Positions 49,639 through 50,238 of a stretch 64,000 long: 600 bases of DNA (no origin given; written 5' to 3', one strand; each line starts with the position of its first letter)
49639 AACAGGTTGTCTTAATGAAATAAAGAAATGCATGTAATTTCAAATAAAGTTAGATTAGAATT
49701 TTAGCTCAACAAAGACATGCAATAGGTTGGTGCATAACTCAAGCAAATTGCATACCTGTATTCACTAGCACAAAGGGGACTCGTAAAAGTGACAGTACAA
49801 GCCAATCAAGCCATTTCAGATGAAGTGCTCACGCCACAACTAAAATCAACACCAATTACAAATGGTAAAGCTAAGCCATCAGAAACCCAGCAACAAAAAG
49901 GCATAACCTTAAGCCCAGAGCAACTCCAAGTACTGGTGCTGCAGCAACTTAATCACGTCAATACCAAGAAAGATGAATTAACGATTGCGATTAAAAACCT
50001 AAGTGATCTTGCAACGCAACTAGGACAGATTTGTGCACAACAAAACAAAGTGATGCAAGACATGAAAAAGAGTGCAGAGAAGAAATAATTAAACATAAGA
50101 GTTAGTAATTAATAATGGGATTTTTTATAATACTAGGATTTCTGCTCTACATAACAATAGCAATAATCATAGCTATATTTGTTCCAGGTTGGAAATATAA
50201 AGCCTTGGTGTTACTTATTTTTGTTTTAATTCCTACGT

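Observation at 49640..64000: Tandem array of three paralogous three-gene cassettes next to an HlyB/HlyD secretion pair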

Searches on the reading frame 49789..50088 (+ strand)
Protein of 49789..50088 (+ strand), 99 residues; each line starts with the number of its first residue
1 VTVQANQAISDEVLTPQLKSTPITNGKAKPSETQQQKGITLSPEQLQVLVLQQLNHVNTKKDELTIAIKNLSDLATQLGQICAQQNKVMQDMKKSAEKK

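Call 5: search_protein_families(library=pfam, max_evalue=0.1, proteins=[window:49789-50088:+])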
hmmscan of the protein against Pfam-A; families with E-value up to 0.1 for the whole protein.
window:49789-50088:+ (99 aa): 3 families
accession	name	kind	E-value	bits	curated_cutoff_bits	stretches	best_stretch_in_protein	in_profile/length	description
PF02229.22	PC4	-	0.0089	16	25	1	26-49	30-49/52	Transcriptional Coactivator p15 (PC4)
PF21432.3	56B_RHH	-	0.012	16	27.2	1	72-91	1-20/32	56B-like, Ribbon-helix-helix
PF13611.12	Peptidase_S76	-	0.033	15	27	1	58-95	23-59/121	Serine peptidase of plant viral polyprotein, P1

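Call 11: find_homologous_proteins(query=window:49789-50088:+, max_evalue=0.001)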
Query window:49789-50088:+ (99 aa): 7 proteins with E <= 0.001 among 7 candidates.
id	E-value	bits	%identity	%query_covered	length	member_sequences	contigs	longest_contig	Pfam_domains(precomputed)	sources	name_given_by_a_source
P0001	3.6e-46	172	95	94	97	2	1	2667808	-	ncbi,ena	-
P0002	5.3e-32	127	70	95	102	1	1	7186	-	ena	-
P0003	2.3e-29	118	67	95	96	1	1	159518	-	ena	-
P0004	5.2e-27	111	74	75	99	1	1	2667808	-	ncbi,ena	-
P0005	1.3e-22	97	59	100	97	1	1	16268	-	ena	-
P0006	1.9e-16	77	75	53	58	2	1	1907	-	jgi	jgi:hypothetical protein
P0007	1.2e-15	75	55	94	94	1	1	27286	-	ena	-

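Call 13: find_encoding_contigs(protein=P0001, flank=10000, max_places=3)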
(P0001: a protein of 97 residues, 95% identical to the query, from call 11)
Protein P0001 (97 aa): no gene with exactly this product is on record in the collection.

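Call 14: find_encoding_contigs(protein=P0003, flank=10000, max_places=3)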
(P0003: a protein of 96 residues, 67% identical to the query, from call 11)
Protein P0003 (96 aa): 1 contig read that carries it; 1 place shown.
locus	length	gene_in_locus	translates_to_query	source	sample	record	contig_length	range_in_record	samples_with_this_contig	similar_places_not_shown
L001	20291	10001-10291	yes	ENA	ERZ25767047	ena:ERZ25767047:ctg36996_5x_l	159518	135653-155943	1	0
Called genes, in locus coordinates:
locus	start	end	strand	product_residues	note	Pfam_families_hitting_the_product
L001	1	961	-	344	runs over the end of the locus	PF00586:AIRS, PF02769:AIRS_C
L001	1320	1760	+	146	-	PF01066:CDP-OH_P_transf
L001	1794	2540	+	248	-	PF03969:AFG1_ATPase (faint), PF00308:Bac_DnaA, PF25199:nSTAND_NTPase5 (weak), PF00004:AAA (weak), PF22688:Hda_lid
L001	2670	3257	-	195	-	PF03358:FMN_red, PF12724:Flavodoxin_5 (faint)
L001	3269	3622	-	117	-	PF03960:ArsC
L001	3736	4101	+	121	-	PF09723:Zn_ribbon_8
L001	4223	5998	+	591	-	PF01336:tRNA_anti-codon, PF00152:tRNA-synt_2, PF02938:GAD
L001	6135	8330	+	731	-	PF03412:Peptidase_C39, PF00664:ABC_membrane, PF00005:ABC_tran, PF02463:SMC_N (faint)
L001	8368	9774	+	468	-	PF25917:BSH_RND, PF25919:BSH_CusB (faint), PF25984:BSH_YknX (faint), PF25988:HH_CyaD, PF25994:HH_AprE, PF26002:Beta-barrel_AprE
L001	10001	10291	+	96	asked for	-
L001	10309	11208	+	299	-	-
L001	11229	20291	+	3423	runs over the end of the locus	PF00353:HemolysinCabind, PF00353:HemolysinCabind, PF06594:HCBP_related, PF05345:He_PIG, PF05345:He_PIG, PF06594:HCBP_related (weak), PF05345:He_PIG, PF00353:HemolysinCabind, +3 more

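Call 15: find_encoding_contigs(protein=P0007, flank=10000, max_places=3)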
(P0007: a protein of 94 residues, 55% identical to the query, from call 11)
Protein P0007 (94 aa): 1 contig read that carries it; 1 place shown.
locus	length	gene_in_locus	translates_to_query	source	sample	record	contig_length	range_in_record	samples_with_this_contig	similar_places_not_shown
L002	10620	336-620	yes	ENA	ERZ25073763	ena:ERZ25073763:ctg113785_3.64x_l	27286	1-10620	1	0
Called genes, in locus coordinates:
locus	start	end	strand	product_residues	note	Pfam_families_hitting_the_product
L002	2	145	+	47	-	?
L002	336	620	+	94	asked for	-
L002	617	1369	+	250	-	-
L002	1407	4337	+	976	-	PF00353:HemolysinCabind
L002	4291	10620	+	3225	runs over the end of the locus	PF00353:HemolysinCabind, PF06594:HCBP_related, PF17803:Cadherin_4, PF17892:Cadherin_5, PF17963:Big_9, PF17892:Cadherin_5, PF17963:Big_9, PF05345:He_PIG, +12 more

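Call 16: find_encoding_contigs(protein=P0002, flank=10000, max_places=3)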
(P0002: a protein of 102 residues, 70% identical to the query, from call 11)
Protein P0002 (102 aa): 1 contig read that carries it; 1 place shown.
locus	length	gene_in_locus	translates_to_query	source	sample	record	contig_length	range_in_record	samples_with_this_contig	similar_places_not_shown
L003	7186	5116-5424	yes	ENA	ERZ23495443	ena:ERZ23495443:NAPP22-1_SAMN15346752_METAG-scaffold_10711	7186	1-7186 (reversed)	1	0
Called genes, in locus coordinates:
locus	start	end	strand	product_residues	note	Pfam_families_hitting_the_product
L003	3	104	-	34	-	?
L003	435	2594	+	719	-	-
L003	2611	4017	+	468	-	PF25984:BSH_YknX (weak), PF25917:BSH_RND, PF25919:BSH_CusB (faint), PF25988:HH_CyaD, PF25994:HH_AprE, PF26002:Beta-barrel_AprE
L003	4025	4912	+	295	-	-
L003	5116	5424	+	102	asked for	-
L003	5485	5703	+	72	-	-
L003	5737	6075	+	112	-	-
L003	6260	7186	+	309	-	?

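Call 17: find_encoding_contigs(protein=P0005, flank=10000, max_places=3)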
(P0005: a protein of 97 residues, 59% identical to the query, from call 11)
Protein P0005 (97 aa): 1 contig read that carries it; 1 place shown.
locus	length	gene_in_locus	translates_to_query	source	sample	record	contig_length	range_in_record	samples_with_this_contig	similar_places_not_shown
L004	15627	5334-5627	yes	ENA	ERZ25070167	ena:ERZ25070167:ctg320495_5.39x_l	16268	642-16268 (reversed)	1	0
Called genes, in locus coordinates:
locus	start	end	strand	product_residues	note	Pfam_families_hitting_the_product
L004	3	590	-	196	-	?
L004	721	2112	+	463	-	PF00206:Lyase_1, PF10415:FumaraseC_C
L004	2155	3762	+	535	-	PF00990:GGDEF, PF00563:EAL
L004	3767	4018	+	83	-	PF00050:Kazal_1 (weak)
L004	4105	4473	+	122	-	-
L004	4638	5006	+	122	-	PF12844:HTH_19 (weak)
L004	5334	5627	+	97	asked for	-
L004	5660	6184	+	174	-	-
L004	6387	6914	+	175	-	-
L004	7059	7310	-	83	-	-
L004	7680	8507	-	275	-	PF00892:EamA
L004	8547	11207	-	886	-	PF00330:Aconitase, PF00694:Aconitase_C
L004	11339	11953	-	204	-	PF04356:DUF489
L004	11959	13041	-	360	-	PF01171:ATP_bind_3 (weak), PF02540:NAD_synthase (weak), PF02568:ThiI (weak), PF03054:tRNA_Me_trans, PF06508:QueC (faint), PF20259:tRNA_Me_trans_M, PF20258:tRNA_Me_trans_C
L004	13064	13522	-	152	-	PF00293:NUDIX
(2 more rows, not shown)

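Call 18: find_encoding_contigs(protein=P0006, flank=10000, max_places=3)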
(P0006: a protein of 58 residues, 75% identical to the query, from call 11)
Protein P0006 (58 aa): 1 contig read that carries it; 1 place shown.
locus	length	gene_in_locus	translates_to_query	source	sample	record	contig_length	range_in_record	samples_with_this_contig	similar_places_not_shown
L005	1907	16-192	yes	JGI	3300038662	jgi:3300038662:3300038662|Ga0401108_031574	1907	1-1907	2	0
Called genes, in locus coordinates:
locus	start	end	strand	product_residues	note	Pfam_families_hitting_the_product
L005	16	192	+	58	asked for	-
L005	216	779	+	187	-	-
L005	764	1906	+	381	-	?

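Call 21: find_related_loci(query=A3, collection=genome_contigs, flank=10000)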
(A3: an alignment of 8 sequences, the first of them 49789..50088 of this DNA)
Query A3 (99 aa) in genome_contigs; peptide patterns used: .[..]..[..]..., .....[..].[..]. (x = any residue, [..] = any of these).
58 stretches matched a pattern; 2 encode a relative of the query (tblastn E <= 1e-3); 2 distinct loci.
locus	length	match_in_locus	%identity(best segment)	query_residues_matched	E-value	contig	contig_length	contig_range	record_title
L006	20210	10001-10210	66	24-93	6e-25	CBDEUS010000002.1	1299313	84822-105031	MAG: Gammaproteobacteria bacterium isolate 4feee3f2-ccb9-4819-93ba-1bc2e9d0c05e genome assembly, contig: contig_2, whole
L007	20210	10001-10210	64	24-93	3e-24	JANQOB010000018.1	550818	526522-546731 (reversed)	MAG: Gammaproteobacteria bacterium isolate IP29b_bin.12 k99_1941281, whole genome shotgun sequence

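Call 38: predict_structure(alignment_id=A3)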
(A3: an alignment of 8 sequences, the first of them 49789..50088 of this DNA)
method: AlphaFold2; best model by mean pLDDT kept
length: 99 residues; sequences in the alignment: 8
mean_pLDDT: 74.6   pTM: 0.46
mean pLDDT of the five models: 74.6, 73.9, 73.5, 73.0, 72.5
residues with pLDDT >= 90: 55; 70-90: 5; 50-70: 3; < 50: 36
segments of 3 or more residues with pLDDT < 50: 1-36
pLDDT, mean of each block of 10 residues (from residue 1): 40 40 38 54 93 98 98 99 98 90
secondary structure, 60 per line:
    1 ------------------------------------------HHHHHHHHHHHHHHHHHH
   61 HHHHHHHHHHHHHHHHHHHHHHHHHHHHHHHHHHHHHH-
elements in order: H43-98

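Call 39: search_protein_representatives(alignment_id=A3)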
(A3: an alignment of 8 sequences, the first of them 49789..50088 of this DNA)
Query: 8 sequences, 98 profile positions. Proteins with E-value up to 0.001 (for the whole library): 86; up to 1e-10: 12; up to 1e-30: 0. The best 86 are listed.
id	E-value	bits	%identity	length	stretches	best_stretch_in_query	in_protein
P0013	2.8e-27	110.7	-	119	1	20-96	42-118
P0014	6.6e-24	99.9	-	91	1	10-95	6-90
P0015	2.4e-23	98.1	-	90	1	22-96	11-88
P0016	4.4e-23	97.2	-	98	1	1-90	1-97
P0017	7.1e-12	61.3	-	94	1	21-94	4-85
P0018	1.3e-11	60.4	-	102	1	27-94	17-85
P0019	2.4e-11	59.6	-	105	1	8-94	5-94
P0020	3.2e-11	59.2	-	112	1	20-95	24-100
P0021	4.5e-11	58.7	-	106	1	2-94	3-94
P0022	5.0e-11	58.6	-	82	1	30-94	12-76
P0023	6.5e-11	58.2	-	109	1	22-94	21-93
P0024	9.0e-11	57.8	-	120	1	17-95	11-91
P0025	1.1e-10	57.5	-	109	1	16-95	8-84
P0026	1.9e-10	56.7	-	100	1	9-95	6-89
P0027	2.2e-10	56.5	-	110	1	38-95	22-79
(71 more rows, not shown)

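Call 42: search_protein_families(library=pfam, alignment_id=A4, max_evalue=0.01)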
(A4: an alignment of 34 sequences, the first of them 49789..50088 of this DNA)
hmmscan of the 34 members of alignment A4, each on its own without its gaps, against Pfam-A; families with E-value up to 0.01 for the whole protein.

A. member 1, window:49789-50088:+ (99 aa): 1 family
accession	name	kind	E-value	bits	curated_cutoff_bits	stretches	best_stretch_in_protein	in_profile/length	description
PF02229.22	PC4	-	0.0089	16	25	0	26-49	30-49/52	Transcriptional Coactivator p15 (PC4)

B. families by the number of members that match (of 34 scanned): 7 families
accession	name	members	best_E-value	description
PF04102.17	SlyX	3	0.0029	SlyX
PF02229.22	PC4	3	0.0079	Transcriptional Coactivator p15 (PC4)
PF13611.12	Peptidase_S76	1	0.0043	Serine peptidase of plant viral polyprotein, P1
PF21432.3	56B_RHH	1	0.0062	56B-like, Ribbon-helix-helix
PF25780.1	TPR_IPO5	1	0.0067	IPO5-like, TPR repeats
PF16526.10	CLZ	1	0.0072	C-terminal leucine zipper domain of cyclic nucleotide-gated channels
PF24487.1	NDC80_loop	1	0.0078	Kinetochore protein NDC80 loop region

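Call 43: search_protein_families(library=ncbifam, alignment_id=A4, max_evalue=0.01)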
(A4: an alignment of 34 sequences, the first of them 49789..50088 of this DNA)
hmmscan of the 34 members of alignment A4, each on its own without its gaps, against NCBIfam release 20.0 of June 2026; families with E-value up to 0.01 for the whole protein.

A. member 1, window:49789-50088:+ (99 aa): 0 families

B. families by the number of members that match (of 34 scanned): 2 families
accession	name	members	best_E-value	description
NF033885.1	conj_TraP_IncI1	1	0.0036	conjugal transfer protein TraP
TIGR00996.1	Mtu_fam_mce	1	0.0057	MCE family protein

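Call 44: find_homologous_proteins(query=A4, max_evalue=0.001)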
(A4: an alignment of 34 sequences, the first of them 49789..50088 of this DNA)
Query A4 (34 sequences) (99 aa, profile of the alignment): 743 proteins with E <= 0.001 among 2897 candidates; the best 120 are listed.
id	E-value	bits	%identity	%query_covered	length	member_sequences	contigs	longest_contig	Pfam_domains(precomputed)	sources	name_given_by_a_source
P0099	1.3e-30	123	44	58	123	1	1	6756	-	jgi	-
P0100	1.7e-30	123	43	74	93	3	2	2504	-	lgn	-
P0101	2.0e-30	123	45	75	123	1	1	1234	-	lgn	-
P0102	3.0e-30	122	52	53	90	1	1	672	-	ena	-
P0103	3.3e-30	122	48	51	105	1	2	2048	-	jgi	-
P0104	4.4e-30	122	48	53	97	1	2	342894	-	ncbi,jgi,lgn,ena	-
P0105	6.4e-30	121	50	53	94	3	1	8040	-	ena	-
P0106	7.0e-30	121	42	66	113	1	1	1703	-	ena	-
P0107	8.9e-30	121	36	74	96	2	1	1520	-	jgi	jgi:hypothetical protein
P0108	8.9e-30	121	41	70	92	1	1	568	-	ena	-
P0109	9.0e-30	121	45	57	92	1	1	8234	-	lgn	-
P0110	9.3e-30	121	42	63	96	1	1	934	-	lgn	-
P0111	1.1e-29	120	45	68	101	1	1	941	-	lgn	-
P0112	1.1e-29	120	39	76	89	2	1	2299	-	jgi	jgi:hypothetical protein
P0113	1.3e-29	120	48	48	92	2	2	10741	-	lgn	-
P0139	6.6e-29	118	43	68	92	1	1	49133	-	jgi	jgi:hypothetical protein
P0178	2.0e-28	116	61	36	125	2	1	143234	-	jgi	-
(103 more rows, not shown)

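Call 45: find_encoding_contigs(protein=P0104, flank=8000, max_places=1)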
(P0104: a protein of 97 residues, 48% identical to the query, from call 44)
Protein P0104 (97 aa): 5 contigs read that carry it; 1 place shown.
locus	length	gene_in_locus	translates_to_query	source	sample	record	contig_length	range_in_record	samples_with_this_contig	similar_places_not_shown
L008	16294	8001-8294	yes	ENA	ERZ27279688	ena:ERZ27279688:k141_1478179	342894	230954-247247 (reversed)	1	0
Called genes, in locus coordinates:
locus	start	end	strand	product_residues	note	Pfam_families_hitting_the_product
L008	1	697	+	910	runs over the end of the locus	PF25107:VWA7_N, PF25106:VWA_4, PF23560:GBD_Hemicentin (weak), PF23619:Ig_VWA7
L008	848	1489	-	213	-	-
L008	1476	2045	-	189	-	PF14522:Cytochrome_C7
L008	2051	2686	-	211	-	PF14522:Cytochrome_C7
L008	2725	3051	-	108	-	PF14522:Cytochrome_C7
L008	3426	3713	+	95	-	PF03795:YCII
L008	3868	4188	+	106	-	-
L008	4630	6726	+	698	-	PF03412:Peptidase_C39, PF00664:ABC_membrane, PF00005:ABC_tran, PF02463:SMC_N (faint)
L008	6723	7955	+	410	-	PF25917:BSH_RND (weak), PF25919:BSH_CusB, PF25973:BSH_CzcB (weak), PF26002:Beta-barrel_AprE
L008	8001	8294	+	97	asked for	-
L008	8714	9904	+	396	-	PF14903:WG_beta_rep (faint)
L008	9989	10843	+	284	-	-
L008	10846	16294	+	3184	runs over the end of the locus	PF00353:HemolysinCabind, PF06594:HCBP_related, PF00353:HemolysinCabind, PF05345:He_PIG, PF00353:HemolysinCabind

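Call 46: find_encoding_contigs(protein=P0178, flank=8000, max_places=1)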
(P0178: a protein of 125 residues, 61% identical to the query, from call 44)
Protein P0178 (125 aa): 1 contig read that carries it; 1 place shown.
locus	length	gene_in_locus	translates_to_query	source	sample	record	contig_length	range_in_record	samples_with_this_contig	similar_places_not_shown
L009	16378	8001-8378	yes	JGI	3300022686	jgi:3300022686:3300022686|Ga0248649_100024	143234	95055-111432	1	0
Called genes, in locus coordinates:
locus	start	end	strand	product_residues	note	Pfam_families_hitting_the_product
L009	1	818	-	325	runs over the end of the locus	PF13365:Trypsin_2, PF00595:PDZ, PF13180:PDZ_2, PF17820:PDZ_6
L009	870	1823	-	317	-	PF00491:Arginase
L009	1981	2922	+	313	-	-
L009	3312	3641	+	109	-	PF07238:PilZ (faint)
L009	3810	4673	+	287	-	PF13714:PEP_mutase, PF00463:ICL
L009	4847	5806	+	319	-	PF13191:AAA_16 (weak), PF13401:AAA_22, PF13604:AAA_30 (faint)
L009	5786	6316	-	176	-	-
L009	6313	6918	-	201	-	-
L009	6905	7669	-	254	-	PF01618:MotA_ExbB (weak)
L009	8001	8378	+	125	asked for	-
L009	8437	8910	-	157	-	-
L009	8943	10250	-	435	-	PF00120:Gln-synt_C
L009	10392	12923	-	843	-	PF14691:Fer4_20, PF00070:Pyr_redox (faint), PF01593:Amino_oxidase (faint), PF07992:Pyr_redox_2, PF13450:NAD_binding_8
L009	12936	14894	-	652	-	PF01493:GXGXG, PF01645:Glu_synthase, PF01070:FMN_dh (weak)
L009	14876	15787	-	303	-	PF13230:GATase_4 (faint), PF13522:GATase_6, PF13537:GATase_7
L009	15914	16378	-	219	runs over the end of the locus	PF13560:HTH_31, PF01381:HTH_3, PF12844:HTH_19 (weak), PF02311:AraC_binding, PF07883:Cupin_2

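Call 47: find_encoding_contigs(protein=P0139, flank=8000, max_places=1)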
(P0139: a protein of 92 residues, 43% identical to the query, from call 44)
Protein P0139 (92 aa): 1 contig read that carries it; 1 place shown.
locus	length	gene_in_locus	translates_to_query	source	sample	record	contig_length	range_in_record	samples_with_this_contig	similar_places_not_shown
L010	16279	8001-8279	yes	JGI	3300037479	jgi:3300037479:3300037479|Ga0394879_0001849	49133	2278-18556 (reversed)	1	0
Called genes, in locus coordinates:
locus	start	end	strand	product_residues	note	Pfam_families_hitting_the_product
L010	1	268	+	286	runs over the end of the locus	PF12844:HTH_19, PF13560:HTH_31, PF01381:HTH_3, PF17765:MLTR_LBD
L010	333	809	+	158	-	-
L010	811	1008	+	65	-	-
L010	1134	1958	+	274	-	PF06727:DUF1207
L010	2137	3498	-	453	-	PF02321:OEP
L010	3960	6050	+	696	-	PF03412:Peptidase_C39, PF00664:ABC_membrane, PF00005:ABC_tran, PF02463:SMC_N (faint)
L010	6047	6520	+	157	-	PF13366:PDDEXK_3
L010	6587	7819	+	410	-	PF25984:BSH_YknX (faint), PF25917:BSH_RND, PF25919:BSH_CusB (weak), PF25973:BSH_CzcB, PF26002:Beta-barrel_AprE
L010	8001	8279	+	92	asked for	-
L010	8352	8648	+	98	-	-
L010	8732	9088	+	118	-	-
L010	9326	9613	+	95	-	PF16747:Adhesin_E (weak)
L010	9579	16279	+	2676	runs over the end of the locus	PF00353:HemolysinCabind, PF06594:HCBP_related, PF00353:HemolysinCabind (weak), PF06594:HCBP_related, PF00353:HemolysinCabind, PF06594:HCBP_related, PF00353:HemolysinCabind, PF06594:HCBP_related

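Call 57: find_related_loci(query=A4, collection=metagenome_contigs, flank=8000)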
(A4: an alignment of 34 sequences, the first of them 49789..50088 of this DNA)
Query A4 (99 aa) in metagenome_contigs; peptide patterns used: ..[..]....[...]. (x = any residue, [..] = any of these).
200 stretches matched a pattern; 186 encode a relative of the query (tblastn E <= 1e-3); the best 80 are kept; 80 distinct loci.
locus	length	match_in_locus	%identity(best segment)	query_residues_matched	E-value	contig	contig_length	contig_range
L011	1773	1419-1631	44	20-92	3e-13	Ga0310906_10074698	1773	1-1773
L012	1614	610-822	42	22-92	4e-13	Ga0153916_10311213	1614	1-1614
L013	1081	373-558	45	31-92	7e-13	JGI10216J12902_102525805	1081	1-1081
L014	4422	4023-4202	48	25-85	1e-12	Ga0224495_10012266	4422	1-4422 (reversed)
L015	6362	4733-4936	48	26-94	1e-12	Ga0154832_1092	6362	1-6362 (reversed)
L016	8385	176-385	42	22-92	2e-12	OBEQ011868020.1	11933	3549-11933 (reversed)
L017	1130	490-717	44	3-78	2e-12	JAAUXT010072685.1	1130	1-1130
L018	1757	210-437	40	16-92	3e-12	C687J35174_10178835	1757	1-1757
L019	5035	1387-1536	50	43-92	4e-12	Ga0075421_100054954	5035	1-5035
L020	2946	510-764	37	1-92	3e-12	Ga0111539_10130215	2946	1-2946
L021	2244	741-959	41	24-97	4e-12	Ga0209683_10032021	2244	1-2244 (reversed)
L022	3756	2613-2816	41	25-98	3e-12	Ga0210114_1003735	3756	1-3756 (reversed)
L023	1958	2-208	43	23-92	3e-12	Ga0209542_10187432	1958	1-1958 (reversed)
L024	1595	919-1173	39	9-92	3e-12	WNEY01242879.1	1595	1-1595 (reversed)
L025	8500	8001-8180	46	25-85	3e-12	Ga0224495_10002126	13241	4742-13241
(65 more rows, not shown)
